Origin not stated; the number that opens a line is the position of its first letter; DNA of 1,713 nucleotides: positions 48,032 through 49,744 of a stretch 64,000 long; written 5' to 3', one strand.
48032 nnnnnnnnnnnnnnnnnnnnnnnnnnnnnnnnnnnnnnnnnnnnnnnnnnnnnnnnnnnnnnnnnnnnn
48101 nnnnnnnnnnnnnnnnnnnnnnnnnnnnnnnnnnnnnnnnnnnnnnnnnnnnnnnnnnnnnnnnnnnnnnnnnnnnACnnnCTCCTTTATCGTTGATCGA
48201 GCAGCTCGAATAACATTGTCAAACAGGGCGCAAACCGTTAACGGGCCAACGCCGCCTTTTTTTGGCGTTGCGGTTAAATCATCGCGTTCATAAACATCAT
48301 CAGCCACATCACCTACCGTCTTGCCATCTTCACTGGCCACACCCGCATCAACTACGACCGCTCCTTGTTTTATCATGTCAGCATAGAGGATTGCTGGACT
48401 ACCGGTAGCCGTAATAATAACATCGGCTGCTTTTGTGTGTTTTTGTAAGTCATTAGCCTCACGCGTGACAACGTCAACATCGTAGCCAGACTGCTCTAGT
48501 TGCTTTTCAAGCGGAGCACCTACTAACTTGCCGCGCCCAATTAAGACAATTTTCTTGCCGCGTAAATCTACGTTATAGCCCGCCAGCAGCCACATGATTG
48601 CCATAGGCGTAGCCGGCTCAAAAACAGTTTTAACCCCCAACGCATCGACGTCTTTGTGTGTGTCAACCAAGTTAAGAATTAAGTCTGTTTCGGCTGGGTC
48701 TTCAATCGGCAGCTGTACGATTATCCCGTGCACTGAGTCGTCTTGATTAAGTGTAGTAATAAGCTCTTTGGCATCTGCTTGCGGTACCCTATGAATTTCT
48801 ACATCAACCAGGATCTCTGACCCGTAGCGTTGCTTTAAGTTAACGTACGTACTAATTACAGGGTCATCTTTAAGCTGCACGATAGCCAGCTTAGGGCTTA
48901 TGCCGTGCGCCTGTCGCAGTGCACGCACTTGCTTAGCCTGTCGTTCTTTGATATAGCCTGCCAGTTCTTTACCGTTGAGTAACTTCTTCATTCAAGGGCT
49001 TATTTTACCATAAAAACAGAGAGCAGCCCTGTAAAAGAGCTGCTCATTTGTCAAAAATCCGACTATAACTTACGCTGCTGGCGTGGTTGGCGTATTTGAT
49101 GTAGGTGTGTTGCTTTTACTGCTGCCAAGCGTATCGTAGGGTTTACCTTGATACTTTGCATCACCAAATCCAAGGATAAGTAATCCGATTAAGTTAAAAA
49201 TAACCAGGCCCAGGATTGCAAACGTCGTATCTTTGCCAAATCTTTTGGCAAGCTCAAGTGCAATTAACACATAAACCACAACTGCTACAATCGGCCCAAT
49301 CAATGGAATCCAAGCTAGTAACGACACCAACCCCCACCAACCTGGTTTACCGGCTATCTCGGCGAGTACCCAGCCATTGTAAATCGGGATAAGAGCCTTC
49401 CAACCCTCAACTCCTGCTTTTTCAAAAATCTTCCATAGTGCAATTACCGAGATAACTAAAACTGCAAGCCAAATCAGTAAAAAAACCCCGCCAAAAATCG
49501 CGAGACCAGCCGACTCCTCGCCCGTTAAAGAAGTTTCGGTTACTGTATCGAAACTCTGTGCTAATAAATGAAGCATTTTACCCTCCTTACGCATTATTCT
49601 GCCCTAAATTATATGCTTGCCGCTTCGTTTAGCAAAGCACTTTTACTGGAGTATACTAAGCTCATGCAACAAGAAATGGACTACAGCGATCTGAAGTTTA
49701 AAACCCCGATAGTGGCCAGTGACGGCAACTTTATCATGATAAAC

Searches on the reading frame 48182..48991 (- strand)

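Call 50: search_protein_families(library=pfam, proteins=[window:48182-48991:-], max_evalue=0.001)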
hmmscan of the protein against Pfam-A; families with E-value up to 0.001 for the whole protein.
window:48182-48991:- (270 aa): 3 families
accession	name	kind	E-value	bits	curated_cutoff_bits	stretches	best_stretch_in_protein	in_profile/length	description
PF02882.25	THF_DHG_CYH_C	-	1.5e-40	138.5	27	1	121-266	12-158/160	Tetrahydrofolate dehydrogenase/cyclohydrolase, NAD(P)-binding domain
PF00763.28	THF_DHG_CYH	-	2.7e-24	86.1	32.8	1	5-116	1-115/115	Tetrahydrofolate dehydrogenase/cyclohydrolase, catalytic domain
PF01488.26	Shikimate_DH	-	0.00057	20.4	24.3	0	170-210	57-98/138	Shikimate / quinate 5-dehydrogenase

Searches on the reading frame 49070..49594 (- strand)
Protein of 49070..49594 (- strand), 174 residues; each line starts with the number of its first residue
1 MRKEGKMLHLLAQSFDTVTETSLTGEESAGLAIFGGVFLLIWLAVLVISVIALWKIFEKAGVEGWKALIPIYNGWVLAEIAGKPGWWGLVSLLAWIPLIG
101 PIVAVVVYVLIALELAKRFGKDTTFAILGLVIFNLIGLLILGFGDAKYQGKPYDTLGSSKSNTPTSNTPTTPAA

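Call 50: search_protein_families(library=pfam, proteins=[window:49073-49594:-], max_evalue=0.001)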
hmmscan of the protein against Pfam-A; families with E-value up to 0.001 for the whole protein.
window:49073-49594:- (174 aa): 1 family
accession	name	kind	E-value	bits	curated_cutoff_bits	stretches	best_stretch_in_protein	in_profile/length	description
PF18936.5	DUF5684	-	1.4e-21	77.3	27.4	1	65-151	1-81/81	Family of unknown function (DUF5684)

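Call 65: find_encoding_contigs(protein=window:49070-49594:-, flank=10000, max_places=10)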
Protein window:49070-49594:- (174 aa): no gene with exactly this product is on record in the collection.
